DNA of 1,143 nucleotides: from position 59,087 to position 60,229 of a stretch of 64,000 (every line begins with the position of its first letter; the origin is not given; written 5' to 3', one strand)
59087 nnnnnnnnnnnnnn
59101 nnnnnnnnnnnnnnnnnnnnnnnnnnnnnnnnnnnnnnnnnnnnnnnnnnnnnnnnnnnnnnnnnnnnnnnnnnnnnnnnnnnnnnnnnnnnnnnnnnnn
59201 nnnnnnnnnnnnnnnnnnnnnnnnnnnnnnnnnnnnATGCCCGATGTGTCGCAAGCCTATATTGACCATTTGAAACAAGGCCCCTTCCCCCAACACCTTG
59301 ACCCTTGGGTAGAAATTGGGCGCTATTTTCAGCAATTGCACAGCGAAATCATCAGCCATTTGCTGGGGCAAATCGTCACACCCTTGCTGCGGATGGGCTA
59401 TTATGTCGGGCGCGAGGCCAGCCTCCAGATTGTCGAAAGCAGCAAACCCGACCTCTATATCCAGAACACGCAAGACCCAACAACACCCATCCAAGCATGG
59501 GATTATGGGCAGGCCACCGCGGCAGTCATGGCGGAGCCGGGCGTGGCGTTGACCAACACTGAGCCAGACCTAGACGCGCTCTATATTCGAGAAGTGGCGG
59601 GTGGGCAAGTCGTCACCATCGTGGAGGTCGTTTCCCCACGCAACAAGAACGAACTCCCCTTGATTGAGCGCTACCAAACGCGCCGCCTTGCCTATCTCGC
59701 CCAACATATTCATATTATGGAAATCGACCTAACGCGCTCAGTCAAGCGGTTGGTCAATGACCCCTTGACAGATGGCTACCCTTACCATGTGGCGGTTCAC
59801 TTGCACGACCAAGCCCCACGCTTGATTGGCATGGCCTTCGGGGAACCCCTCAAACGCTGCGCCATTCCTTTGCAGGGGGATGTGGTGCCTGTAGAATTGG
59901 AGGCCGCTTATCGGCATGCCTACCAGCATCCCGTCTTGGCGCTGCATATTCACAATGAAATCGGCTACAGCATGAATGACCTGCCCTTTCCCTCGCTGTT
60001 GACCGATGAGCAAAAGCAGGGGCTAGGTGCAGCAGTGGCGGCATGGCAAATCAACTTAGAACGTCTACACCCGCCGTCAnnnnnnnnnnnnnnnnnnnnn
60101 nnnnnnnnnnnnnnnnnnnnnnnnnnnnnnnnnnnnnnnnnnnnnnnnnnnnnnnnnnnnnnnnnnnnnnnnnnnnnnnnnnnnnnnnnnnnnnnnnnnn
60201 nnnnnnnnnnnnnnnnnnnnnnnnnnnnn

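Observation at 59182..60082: DUF4058-like nuclease-fold gene divergently paired with the TIR-FGE gene across a 55-nt shared control region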

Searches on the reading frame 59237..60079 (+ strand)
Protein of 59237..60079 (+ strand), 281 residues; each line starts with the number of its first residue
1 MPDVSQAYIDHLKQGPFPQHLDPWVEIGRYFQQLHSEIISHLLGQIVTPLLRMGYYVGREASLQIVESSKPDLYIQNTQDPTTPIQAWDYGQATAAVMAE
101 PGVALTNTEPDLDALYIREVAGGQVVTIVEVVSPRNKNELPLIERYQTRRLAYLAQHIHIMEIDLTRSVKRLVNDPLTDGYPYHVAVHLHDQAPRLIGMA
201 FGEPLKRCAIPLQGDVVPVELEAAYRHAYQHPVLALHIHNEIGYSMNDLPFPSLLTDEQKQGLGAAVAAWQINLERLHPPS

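Call 3: search_protein_families(library=pfam, proteins=[window:59237-60079:+], max_evalue=0.01)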
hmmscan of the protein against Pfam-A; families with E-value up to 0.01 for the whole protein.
window:59237-60079:+ (281 aa): 1 family
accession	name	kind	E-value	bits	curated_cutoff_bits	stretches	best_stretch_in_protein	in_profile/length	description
PF13267.11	DUF4058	-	1.7e-20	73.9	25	1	15-257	3-246/254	Protein of unknown function (DUF4058)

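Call 4: search_protein_families(library=padloc, proteins=[window:59237-60079:+], max_evalue=0.01)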
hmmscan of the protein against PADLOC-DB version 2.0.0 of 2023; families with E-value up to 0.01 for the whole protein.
window:59237-60079:+ (281 aa): 0 families

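Call 5: search_solved_structures(query=window:59237-60079:+, max_evalue=10, show_alignments=2)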
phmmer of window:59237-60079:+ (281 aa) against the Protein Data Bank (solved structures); distinct sequences matched with E-value up to 10: 0.

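Call 7: find_encoding_contigs(protein=window:59237-60079:+, flank=10000, max_places=6)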
Protein window:59237-60079:+ (281 aa): 2 contigs read that carry it; 2 places shown.
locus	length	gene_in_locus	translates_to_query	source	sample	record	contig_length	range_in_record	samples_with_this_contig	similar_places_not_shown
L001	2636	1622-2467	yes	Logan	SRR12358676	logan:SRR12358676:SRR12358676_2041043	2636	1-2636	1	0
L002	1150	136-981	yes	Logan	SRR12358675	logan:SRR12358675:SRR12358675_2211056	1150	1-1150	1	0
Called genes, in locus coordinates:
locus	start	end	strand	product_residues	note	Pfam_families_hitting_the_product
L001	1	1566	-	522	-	?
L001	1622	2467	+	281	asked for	PF13267:DUF4058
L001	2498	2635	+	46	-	?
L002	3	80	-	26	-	?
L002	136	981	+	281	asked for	PF13267:DUF4058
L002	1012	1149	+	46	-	?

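Call 8: find_homologous_proteins(query=window:59237-60079:+, max_evalue=0.001)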
Query window:59237-60079:+ (281 aa): 146 proteins with E <= 0.001 among 1256 candidates; the best 120 are listed.
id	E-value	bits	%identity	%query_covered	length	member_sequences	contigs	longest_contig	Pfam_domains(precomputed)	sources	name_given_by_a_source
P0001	1.3e-175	601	95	100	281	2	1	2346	PF13267.12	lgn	-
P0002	1.2e-142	493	82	100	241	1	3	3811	PF13267.12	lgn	-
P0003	1.5e-98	348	59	97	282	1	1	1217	PF13267.12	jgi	jgi:hypothetical protein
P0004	2.7e-98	347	59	96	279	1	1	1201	PF13267.12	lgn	-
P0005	9.7e-97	342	57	99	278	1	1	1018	PF13267.12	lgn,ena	-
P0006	2.9e-96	340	59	99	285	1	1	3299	PF13267.12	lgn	-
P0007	5.8e-96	339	56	98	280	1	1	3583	PF13267.12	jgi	jgi:hypothetical protein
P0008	3.9e-94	333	57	97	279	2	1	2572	PF13267.12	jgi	jgi:hypothetical protein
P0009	9.2e-94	332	56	97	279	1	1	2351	PF13267.12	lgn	-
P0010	1.3e-93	332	56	99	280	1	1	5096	PF13267.12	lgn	-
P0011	1.3e-93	332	56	98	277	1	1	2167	PF13267.12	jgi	jgi:Protein of unknown function (DUF4058)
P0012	2.0e-93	331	57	97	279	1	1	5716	PF13267.12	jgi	jgi:hypothetical protein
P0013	5.7e-93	330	55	98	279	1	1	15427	PF13267.12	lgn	-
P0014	1.0e-92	329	55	99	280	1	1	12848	PF13267.12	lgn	-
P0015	1.6e-92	328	53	99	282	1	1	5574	PF13267.12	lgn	-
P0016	2.7e-92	327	56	97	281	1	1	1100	PF13267.12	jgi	-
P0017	3.0e-92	327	56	97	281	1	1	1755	PF13267.12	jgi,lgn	jgi:hypothetical protein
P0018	1.7e-91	325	57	97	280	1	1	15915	PF13267.12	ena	-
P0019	3.0e-91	324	55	99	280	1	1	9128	PF13267.12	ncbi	-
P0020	2.7e-89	318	54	99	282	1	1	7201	PF13267.12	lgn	-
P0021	2.7e-89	318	54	99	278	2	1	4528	PF13267.12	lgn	-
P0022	5.4e-83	297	53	96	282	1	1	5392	PF13267.12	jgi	jgi:hypothetical protein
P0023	4.8e-82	294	52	97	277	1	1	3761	PF13267.12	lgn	-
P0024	6.4e-81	290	50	99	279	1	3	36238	PF13267.12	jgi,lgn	jgi:hypothetical protein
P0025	2.0e-80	288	49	99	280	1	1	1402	PF13267.12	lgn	-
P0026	1.2e-79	286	49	99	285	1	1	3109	PF13267.12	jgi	jgi:Protein of unknown function (DUF4058)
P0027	1.3e-79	286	50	98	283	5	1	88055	PF13267.12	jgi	-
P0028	2.1e-79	285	49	97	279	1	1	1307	PF13267.12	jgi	jgi:hypothetical protein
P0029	9.6e-79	283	50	97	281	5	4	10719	PF13267.12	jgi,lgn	jgi:hypothetical protein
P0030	1.7e-78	282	51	98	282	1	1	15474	PF13267.12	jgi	-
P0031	9.9e-78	280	46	97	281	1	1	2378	PF13267.12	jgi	jgi:uncharacterized protein DUF4058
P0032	6.2e-77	277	48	98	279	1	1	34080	PF13267.12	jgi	jgi:Protein of unknown function (DUF4058)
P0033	6.2e-77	277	50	98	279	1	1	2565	PF13267.12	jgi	jgi:hypothetical protein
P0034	8.4e-77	277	48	98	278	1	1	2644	PF13267.12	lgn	-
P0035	2.4e-76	275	48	98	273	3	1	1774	PF13267.12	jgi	jgi:hypothetical protein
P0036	3.9e-76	274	50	99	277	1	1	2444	PF13267.12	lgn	-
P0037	2.9e-75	272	48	99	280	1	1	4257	PF13267.12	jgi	jgi:hypothetical protein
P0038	3.5e-75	271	46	99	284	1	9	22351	PF13267.12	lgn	-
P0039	8.4e-75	270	46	100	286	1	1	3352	PF13267.12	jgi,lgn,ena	jgi:hypothetical protein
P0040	1.7e-74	269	46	97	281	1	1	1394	PF13267.12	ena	-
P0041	1.9e-74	269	47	98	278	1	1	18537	PF13267.12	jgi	jgi:Protein of unknown function (DUF4058)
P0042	5.8e-74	267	48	98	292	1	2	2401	PF13267.12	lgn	-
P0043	6.7e-74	267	45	100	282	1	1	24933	PF13267.12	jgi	jgi:hypothetical protein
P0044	1.4e-73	266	46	97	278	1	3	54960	PF13267.12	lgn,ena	-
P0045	1.6e-73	266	46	100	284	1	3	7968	PF13267.12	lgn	-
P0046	2.1e-73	265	45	99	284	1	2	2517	PF13267.12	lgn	-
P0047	3.1e-73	265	44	97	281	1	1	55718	PF13267.12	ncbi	-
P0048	1.1e-72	263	50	96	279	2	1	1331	PF13267.12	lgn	-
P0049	1.7e-72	262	45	100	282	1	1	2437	PF13267.12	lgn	-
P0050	1.7e-72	262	45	99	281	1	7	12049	PF13267.12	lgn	-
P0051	3.3e-72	261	46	97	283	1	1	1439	PF13267.12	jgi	jgi:uncharacterized protein DUF4058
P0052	4.0e-72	261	46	99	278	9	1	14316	PF13267.12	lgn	-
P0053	6.8e-72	260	46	96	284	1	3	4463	PF13267.12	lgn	-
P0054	9.7e-72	260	47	97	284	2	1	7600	PF13267.12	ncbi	-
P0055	1.0e-71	260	50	97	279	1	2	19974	PF13267.12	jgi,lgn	jgi:hypothetical protein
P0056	1.3e-71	260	45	99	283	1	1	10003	PF13267.12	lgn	-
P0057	1.6e-71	259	47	98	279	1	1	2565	PF13267.12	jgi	jgi:hypothetical protein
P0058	4.3e-71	258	46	99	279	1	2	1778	PF13267.12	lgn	-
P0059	8.5e-71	257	45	98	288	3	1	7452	PF13267.12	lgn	-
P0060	2.3e-70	255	46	98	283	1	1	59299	PF13267.12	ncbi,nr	ncbi:MAG: DUF4058 family protein [bacterium]|nr:DUF4058 family protein [bacterium]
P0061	2.4e-70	255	48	99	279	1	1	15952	PF13267.12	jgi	jgi:hypothetical protein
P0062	2.7e-70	255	45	97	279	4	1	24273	PF13267.12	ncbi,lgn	-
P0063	3.8e-70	255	46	99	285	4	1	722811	PF13267.12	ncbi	-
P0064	6.1e-70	254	47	97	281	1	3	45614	PF13267.12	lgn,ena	-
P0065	7.4e-70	254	44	99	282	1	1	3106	PF13267.12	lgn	-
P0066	1.4e-69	253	45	98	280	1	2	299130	PF13267.12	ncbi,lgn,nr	ncbi:MAG: DUF4058 family protein [Anaerolineaceae bacterium]|nr:DUF4058 family protein [Anaerolineac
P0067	1.7e-69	253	45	100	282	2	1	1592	PF13267.12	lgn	-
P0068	1.7e-69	253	45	98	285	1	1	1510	PF13267.12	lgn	-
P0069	2.0e-69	252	45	99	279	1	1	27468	PF13267.12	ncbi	-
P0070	2.3e-69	252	46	97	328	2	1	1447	PF13267.12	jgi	-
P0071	2.5e-69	252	48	96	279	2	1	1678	PF13267.12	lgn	-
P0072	3.3e-69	252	45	98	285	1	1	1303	PF13267.12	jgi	jgi:hypothetical protein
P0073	3.6e-69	252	45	99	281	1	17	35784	PF13267.12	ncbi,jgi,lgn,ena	-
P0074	7.9e-69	250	45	99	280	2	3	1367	PF13267.12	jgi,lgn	-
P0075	8.0e-69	250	47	98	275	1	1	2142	PF13267.12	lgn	-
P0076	1.1e-68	250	46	97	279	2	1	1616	PF13267.12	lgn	-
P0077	1.6e-68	249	45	99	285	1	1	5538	PF13267.12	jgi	jgi:hypothetical protein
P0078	7.4e-68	247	44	97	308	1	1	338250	PF13267.12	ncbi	-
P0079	8.4e-68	247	44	99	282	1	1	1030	PF13267.12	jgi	jgi:hypothetical protein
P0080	1.4e-67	246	45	95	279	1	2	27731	PF13267.12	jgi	jgi:hypothetical protein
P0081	5.1e-67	244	48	94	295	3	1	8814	PF13267.12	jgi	jgi:hypothetical protein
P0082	7.7e-67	244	45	97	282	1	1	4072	PF13267.12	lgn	-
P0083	1.1e-66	243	44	99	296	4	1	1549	PF13267.12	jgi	jgi:hypothetical protein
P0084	5.8e-66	241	45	96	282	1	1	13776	PF13267.12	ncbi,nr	ncbi:MAG: DUF4058 family protein [bacterium]|nr:DUF4058 family protein [bacterium]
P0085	6.0e-66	241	45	100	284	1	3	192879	PF13267.12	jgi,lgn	jgi:hypothetical protein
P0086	6.1e-66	241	49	96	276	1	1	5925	PF13267.12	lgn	-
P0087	7.6e-66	241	45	98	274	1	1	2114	PF13267.12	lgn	-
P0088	1.1e-65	240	48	97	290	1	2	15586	PF13267.12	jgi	jgi:hypothetical protein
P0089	2.0e-65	239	44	96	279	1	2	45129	PF13267.12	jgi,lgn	jgi:hypothetical protein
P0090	3.6e-65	238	45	98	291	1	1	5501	PF13267.12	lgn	-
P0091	3.7e-65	238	46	98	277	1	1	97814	PF13267.12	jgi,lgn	jgi:hypothetical protein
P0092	4.0e-65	238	43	97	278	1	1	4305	PF13267.12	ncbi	-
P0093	4.5e-65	238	46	99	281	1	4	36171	PF13267.12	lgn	-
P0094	4.8e-65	238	43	98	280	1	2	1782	PF13267.12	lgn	-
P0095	8.6e-65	237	49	96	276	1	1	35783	PF13267.12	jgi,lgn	jgi:hypothetical protein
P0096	1.4e-64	236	44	92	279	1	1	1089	PF13267.12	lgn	-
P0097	2.4e-64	236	44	98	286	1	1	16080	PF13267.12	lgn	-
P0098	2.9e-64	235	43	98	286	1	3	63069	PF13267.12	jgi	jgi:hypothetical protein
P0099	4.1e-64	235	43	96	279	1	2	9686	PF13267.12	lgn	-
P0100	4.1e-64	235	45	97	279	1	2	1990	PF13267.12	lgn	-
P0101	5.2e-64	235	43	99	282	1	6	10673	PF13267.12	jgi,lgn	-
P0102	7.8e-64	234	45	99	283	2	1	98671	PF13267.12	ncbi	-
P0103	1.1e-63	234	47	80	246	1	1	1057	PF13267.12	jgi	jgi:hypothetical protein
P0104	1.3e-63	233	43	99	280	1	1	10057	PF13267.12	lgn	-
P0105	1.6e-63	233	43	96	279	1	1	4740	PF13267.12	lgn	-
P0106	2.6e-63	232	43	97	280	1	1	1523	PF13267.12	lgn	-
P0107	2.7e-63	232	44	91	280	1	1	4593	PF13267.12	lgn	-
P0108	8.2e-63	231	43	94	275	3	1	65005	PF13267.12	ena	-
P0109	1.0e-62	230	45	96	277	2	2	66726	PF13267.12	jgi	jgi:hypothetical protein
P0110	1.2e-62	230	44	98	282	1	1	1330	PF13267.12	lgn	-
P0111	1.6e-62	230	44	97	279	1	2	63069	PF13267.12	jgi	jgi:hypothetical protein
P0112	1.8e-62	230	42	97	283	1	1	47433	PF13267.12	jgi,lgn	-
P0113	4.0e-62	228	43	97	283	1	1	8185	PF13267.12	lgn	-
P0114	4.3e-62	228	46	98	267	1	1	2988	PF13267.12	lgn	-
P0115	1.5e-61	227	44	92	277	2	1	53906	PF13267.12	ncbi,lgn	-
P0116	1.6e-61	226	41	97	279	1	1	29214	PF13267.12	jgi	jgi:Protein of unknown function (DUF4058)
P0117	1.9e-61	226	44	97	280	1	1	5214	PF13267.12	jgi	jgi:hypothetical protein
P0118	5.7e-61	225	44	96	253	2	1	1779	PF13267.12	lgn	-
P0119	1.9e-60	223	44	96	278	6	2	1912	PF13267.12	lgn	-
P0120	2.8e-60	222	43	97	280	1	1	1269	PF13267.12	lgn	-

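Call 12: find_related_loci(query=A1, collection=genome_contigs, flank=6000)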
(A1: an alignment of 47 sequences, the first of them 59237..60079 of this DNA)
Query A1 (281 aa) in genome_contigs; peptide patterns used: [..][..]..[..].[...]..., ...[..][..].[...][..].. (x = any residue, [..] = any of these).
83 stretches matched a pattern; 65 encode a relative of the query (tblastn E <= 1e-3); 64 distinct loci.
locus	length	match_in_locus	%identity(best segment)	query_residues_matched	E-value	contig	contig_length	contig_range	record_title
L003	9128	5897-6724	55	1-277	6e-95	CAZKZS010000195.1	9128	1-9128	MAG TPA_asm: uncultured Anaerolineae bacterium isolate binchicken_co130_103 genome assembly, contig: NODE_5392_length_91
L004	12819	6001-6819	51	5-277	6e-93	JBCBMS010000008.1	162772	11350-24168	MAG: Chloroflexota bacterium isolate J06630_15 NODE_8_length_162772_cov_20.012957, whole genome shotgun sequence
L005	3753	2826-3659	49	1-277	1e-81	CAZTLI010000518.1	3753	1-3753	MAG TPA_asm: uncultured Anaerolineaceae bacterium isolate SRP323723_co1_139 genome assembly, contig: NODE_21817_length_3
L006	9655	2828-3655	47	2-277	3e-78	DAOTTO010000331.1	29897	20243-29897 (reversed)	MAG TPA_asm: Anaerolineae bacterium isolate F11_13 k119_7494482, whole genome shotgun sequence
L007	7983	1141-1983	48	1-281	2e-78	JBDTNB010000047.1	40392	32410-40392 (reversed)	MAG: Chloroflexota bacterium isolate cluster3_bin.14 NODE_2544_length_40392_cov_14.915834, whole genome shotgun sequence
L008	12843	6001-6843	48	1-281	9e-78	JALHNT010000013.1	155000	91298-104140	MAG: Anaerolineae bacterium isolate Bin_70_1 c_000000000675, whole genome shotgun sequence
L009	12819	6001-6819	47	2-277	2e-77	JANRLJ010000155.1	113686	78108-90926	MAG: bacterium isolate bins.192 k141_3939942, whole genome shotgun sequence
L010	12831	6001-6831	47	4-281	3e-77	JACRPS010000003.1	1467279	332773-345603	MAG: Chloroflexi bacterium isolate NC_groundwater_1993_Pr3_S-0.65um_60_4 SR2-18-Sp65_coassembly_scaffold_21662, whole ge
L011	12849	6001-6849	47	4-281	2e-76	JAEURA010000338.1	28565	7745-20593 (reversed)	MAG: Anaerolineae bacterium isolate new MAG-265 k141_2898895, whole genome shotgun sequence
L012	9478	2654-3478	46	4-278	4e-75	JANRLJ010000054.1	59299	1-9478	MAG: bacterium isolate bins.192 k141_3342035, whole genome shotgun sequence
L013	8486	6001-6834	45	1-277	7e-73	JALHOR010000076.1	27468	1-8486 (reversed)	MAG: Anaerolineae bacterium isolate bin.171_sub c_000000007556, whole genome shotgun sequence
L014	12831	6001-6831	46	1-278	1e-72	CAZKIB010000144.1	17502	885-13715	MAG TPA_asm: uncultured Anaerolineaceae bacterium isolate SRP290908_co1_25 genome assembly, contig: NODE_4367_length_175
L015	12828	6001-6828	47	1-276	4e-71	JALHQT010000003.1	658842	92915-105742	MAG: Anaerolineae bacterium isolate maxbin.031 c_000000000031, whole genome shotgun sequence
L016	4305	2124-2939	43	5-277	2e-69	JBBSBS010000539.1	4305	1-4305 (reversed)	MAG: Aggregatilineales bacterium isolate La6_metabat2.168 La6_metabat2.168_K_281564_L_4305_cov_11.0000, whole genome sho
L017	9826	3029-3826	44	13-279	5e-69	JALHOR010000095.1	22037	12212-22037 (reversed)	MAG: Anaerolineae bacterium isolate bin.171_sub c_000000009879, whole genome shotgun sequence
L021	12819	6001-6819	42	7-277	5e-67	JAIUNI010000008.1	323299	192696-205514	MAG: Chloroflexota bacterium isolate ANAER1 spades-bin.52~NODE_123_length_323299_cov_3.32045, whole genome shotgun seque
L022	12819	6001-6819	40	5-277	2e-66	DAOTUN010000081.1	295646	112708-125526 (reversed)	MAG TPA_asm: Anaerolineae bacterium isolate F18_65 k115_4939674, whole genome shotgun sequence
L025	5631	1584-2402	43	8-281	2e-65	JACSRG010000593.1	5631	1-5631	MAG: Anaerolinea sp. isolate CH1 contig-70_20635, whole genome shotgun sequence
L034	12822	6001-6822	44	5-277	2e-73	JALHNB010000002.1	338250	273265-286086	MAG: Anaerolineae bacterium isolate Bin_50_3 c_000000000160, whole genome shotgun sequence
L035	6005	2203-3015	43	8-278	1e-62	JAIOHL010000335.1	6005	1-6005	MAG: Anaerolineae bacterium isolate MAG_03 contig_327248, whole genome shotgun sequence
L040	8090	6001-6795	42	5-270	1e-59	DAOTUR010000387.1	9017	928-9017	MAG TPA_asm: Anaerolineae bacterium isolate F20_76 k119_6438887, whole genome shotgun sequence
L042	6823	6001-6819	38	1-277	1e-55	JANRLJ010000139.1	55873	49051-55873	MAG: bacterium isolate bins.192 k141_4833113, whole genome shotgun sequence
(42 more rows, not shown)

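Call 16: search_protein_families(library=pfam, proteins=[L003:6771-8096:-, L014:4707-5990:+, L034:714-1985:-, L042:3127-3912:+, L042:4352-5971:+, L010:7917-9194:+, L010:4344-5948:+, L003:3687-5555:-, L034:6836-8197:+, L014:6846-7661:+], max_evalue=0.001)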
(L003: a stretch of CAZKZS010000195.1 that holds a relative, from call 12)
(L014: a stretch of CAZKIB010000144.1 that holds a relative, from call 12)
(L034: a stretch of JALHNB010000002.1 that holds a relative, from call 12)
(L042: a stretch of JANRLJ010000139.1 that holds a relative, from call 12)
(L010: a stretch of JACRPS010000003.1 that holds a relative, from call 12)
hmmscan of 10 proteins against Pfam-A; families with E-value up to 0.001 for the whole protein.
L003:6771-8096:- (442 aa): 1 family
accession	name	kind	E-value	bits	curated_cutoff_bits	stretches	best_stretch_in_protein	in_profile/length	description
PF03781.23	FGE-sulfatase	-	3.7e-49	168.1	23.3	1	166-438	3-254/255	Sulfatase-modifying factor enzyme 1-like domain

L014:4707-5990:+ (428 aa): 4 families
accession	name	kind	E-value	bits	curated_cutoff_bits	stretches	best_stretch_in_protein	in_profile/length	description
PF00498.31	FHA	-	3.9e-39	133.3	20.7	2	44-108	1-67/67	FHA domain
PF16697.10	Yop-YscD_cpl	-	1.3e-37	128.4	33.2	2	29-110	4-86/94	Inner membrane component of T3SS, cytoplasmic domain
PF13676.11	TIR_2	-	3e-16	60.4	28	1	301-419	1-122/122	TIR domain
PF17913.6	FHA_2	-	2.6e-05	24.5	23.1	0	157-216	10-68/71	FHA domain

L034:714-1985:- (424 aa): 3 families
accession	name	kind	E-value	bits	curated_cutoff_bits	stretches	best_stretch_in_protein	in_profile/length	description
PF13676.11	TIR_2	-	1.3e-18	68.1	28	1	121-221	1-104/122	TIR domain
PF07828.18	PA-IL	-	0.00028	21.4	22.5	0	358-419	61-118/121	PA-IL-like protein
PF01582.25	TIR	-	0.0004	20.7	21.3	1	130-196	15-80/179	TIR domain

L042:3127-3912:+ (262 aa): 3 families
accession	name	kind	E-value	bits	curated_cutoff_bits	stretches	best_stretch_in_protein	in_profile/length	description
PF13676.11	TIR_2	-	7e-16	59.3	28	1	125-211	1-91/122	TIR domain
PF08937.16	ThsB_TIR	-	0.00038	21.2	21.2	0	165-209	49-93/100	Thoeris protein ThsB, TIR-like domain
PF01582.25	TIR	-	0.00082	19.6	21.3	0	126-203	5-84/179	TIR domain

L042:4352-5971:+ (540 aa): 2 families
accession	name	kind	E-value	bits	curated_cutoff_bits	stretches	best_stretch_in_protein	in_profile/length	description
PF01039.27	Carboxyl_trans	-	1.7e-203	677.2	22.3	1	52-538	1-493/493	Carboxyl transferase domain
PF03255.19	ACCA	-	2.7e-14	53.5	23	1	365-469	134-234/310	Acetyl co-enzyme A carboxylase carboxyltransferase-like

L010:7917-9194:+ (426 aa): 1 family
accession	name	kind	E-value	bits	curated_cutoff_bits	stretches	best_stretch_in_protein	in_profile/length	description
PF03781.23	FGE-sulfatase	-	7.2e-49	167.2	23.3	1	118-382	5-254/255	Sulfatase-modifying factor enzyme 1-like domain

L010:4344-5948:+ (535 aa): 3 families
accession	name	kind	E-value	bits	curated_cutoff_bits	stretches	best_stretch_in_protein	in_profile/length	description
PF07905.16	PucR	-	2.2e-33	115.5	33.5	1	6-125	1-118/118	Purine catabolism regulatory protein-like family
PF13556.12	HTH_30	-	4e-23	81.4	27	1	470-528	1-59/59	PucR C-terminal helix-turn-helix domain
PF17853.6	GGDEF_2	-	6e-15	55.9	24.5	1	308-418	5-114/116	GGDEF-like domain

L003:3687-5555:- (623 aa): 4 families
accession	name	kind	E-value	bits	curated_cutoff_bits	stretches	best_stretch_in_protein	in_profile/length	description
PF01380.27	SIS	-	5.6e-53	178.7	25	2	481-604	7-129/131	SIS domain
PF13522.11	GATase_6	-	1.3e-21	77.4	27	1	74-188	9-113/130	Glutamine amidotransferase domain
PF13537.11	GATase_7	-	1.4e-15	57.8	25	1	90-211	8-122/123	Glutamine amidotransferase domain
PF13230.11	GATase_4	-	4e-06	26.4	23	1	42-165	37-160/272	Glutamine amidotransferases class-II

L034:6836-8197:+ (454 aa): 3 families
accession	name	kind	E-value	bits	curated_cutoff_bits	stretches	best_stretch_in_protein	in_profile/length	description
PF08239.17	SH3_3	-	1.8e-16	60.5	27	1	145-197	2-53/54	Bacterial SH3 domain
PF06347.19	SH3_4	-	5e-06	26.6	24.1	1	145-197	4-54/56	Bacterial SH3 domain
PF18348.7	SH3_16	-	0.00041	20.5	25.8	0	148-194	1-46/49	Bacterial dipeptidyl-peptidase Sh3 domain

L014:6846-7661:+ (272 aa): 1 family
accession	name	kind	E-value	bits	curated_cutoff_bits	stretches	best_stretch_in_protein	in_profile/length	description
PF19902.4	DUF6375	-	0.0003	21.9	27.5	1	4-50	2-48/132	Family of unknown function (DUF6375)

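Call 17: predict_structure(alignment_id=A1)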
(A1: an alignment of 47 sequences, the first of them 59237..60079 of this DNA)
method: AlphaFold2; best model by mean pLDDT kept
length: 281 residues; sequences in the alignment: 47
mean_pLDDT: 87.6   pTM: 0.87
mean pLDDT of the five models: 87.6, 86.3, 85.5, 85.3, 84.8
residues with pLDDT >= 90: 194; 70-90: 55; 50-70: 12; < 50: 20
segments of 3 or more residues with pLDDT < 50: 61-66, 109-121
pLDDT, mean of each block of 10 residues (from residue 1): 88 96 96 94 96 88 46 80 81 98 78 32 79 83 88 91 91 87 96 96 97 96 98 97 97 96 98 93 66
secondary structure, 60 per line:
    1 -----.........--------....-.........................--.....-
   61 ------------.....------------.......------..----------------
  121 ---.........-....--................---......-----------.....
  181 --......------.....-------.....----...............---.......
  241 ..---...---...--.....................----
elements in order: H6-14 H23-26 H28-52 E55-59 E73-77 H90-96 E124-132 H134-137 H140-155 E159-164 H176-180 E183-188 E195-199 E207-211 E216-220 H221-230 H234-242 H257-277
